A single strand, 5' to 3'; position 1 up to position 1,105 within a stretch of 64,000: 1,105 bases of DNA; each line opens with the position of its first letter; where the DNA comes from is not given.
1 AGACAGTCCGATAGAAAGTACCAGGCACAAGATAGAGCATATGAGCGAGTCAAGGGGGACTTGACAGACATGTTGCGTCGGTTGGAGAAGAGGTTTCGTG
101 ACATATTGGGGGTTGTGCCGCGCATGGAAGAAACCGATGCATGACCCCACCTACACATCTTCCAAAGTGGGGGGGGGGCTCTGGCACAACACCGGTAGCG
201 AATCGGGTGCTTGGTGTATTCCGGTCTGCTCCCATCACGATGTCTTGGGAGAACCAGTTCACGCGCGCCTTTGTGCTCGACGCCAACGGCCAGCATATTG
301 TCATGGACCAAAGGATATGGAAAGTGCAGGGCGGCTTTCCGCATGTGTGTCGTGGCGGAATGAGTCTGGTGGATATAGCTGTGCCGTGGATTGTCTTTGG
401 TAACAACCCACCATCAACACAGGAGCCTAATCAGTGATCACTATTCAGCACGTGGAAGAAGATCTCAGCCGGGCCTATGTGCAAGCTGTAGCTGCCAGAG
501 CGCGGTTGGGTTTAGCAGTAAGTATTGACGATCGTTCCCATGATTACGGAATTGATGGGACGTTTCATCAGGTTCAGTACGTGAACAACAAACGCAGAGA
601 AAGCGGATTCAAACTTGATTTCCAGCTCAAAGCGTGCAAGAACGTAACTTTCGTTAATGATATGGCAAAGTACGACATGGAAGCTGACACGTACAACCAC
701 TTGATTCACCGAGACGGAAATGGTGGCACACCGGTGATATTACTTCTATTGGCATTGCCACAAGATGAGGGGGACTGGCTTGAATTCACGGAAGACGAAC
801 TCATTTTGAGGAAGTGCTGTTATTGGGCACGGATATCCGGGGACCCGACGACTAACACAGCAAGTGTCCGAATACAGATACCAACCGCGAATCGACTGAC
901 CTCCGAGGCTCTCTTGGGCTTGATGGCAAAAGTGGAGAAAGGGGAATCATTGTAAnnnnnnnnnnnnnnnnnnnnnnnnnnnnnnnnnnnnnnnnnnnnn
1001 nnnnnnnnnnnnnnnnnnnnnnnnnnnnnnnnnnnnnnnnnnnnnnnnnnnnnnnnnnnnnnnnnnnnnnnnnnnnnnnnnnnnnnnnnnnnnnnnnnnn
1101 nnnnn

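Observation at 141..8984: Coupled nuclease / orphan / Zn-ribbon DUF1156 methyltransferase / orphan / SNF2 helicase operon: candidate non-canonical methylation-linked defence system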

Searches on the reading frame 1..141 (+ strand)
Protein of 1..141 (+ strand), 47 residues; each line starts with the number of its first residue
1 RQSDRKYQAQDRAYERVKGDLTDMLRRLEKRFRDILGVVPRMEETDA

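Call 74: find_homologous_proteins(query=window:1-141:+, max_evalue=0.001)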
Query window:1-141:+: no candidate shares three 5-residue words with the query. No homologue found.

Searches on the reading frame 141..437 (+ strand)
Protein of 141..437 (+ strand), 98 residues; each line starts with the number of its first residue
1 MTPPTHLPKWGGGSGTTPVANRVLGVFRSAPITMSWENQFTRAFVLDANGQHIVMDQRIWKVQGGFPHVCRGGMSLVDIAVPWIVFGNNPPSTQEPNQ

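Call 3: search_protein_families(library=pfam, proteins=[window:141-437:+], max_evalue=0.01)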
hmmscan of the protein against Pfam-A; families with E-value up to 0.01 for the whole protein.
window:141-437:+ (98 aa): 0 families

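Call 4: search_protein_families(library=padloc, proteins=[window:141-437:+], max_evalue=0.01)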
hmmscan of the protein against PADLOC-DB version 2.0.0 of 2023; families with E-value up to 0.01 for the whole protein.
window:141-437:+ (98 aa): 0 families

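Call 106: find_encoding_contigs(protein=window:141-437:+, flank=10000, max_places=6)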
Protein window:141-437:+ (98 aa): no gene with exactly this product is on record in the collection.

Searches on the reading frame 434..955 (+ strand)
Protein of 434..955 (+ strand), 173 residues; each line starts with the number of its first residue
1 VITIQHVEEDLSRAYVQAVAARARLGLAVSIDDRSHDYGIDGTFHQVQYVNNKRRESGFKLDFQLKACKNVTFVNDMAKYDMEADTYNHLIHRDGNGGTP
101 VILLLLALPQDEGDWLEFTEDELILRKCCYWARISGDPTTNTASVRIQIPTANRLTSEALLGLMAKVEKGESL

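Call 3: search_protein_families(library=pfam, proteins=[window:434-955:+], max_evalue=0.01)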
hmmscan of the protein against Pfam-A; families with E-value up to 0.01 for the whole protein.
window:434-955:+ (173 aa): 1 family
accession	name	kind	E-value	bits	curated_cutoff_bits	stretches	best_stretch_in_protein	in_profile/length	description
PF14280.11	DUF4365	-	2.1e-22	80.1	24.3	1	9-166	1-138/139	Domain of unknown function (DUF4365)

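Call 4: search_protein_families(library=padloc, proteins=[window:434-955:+], max_evalue=0.01)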
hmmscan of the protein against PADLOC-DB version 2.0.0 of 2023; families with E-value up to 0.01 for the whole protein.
window:434-955:+ (173 aa): 25 families
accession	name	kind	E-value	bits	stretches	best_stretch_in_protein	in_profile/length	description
PDLC04290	PDC-M02A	-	5.5e-63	209.7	1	1-170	1-166/170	-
PDLC04297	PDC-M02A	-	1.9e-43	146.1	1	3-172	2-164/165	-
PDLC04278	PDC-M02A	-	9.3e-39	131.1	1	1-171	1-165/167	-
PDLC04291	PDC-M02A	-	1.4e-31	107.8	1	4-171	12-174/176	-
PDLC04276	PDC-M02A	-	1.1e-30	104.6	1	4-171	21-182/184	-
PDLC04282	PDC-M02A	-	1.9e-29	100.6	1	2-170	16-178/182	-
PDLC04287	PDC-M02A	-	3.1e-27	93.5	1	2-171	4-173/182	-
PDLC04273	PDC-M02A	-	3.7e-26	90.3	1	3-168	5-164/172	-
PDLC04277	PDC-M02A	-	1e-24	85.4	1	5-169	5-165/169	-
PDLC04288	PDC-M02A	-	5.6e-24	83.2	1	2-160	42-206/222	-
PDLC04274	PDC-M02A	-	4.2e-21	73.4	1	4-170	25-183/186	-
PDLC04292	PDC-M02A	-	6.6e-20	69.7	1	13-170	12-166/169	-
PDLC04279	PDC-M02A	-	4.9e-19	67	1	9-173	16-179/179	-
PDLC04284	PDC-M02A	-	1.3e-18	65.2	1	14-166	31-179/188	-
PDLC04275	PDC-M02A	-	1.8e-18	65.1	1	8-172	9-166/172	-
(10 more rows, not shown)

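Call 72: search_solved_structures(query=window:434-955:+, max_evalue=1, show_alignments=1)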
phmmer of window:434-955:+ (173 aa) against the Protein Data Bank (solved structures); distinct sequences matched with E-value up to 1: 0.

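Call 105: find_encoding_contigs(protein=window:434-955:+, flank=10000, max_places=6)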
Protein window:434-955:+ (173 aa): no gene with exactly this product is on record in the collection.
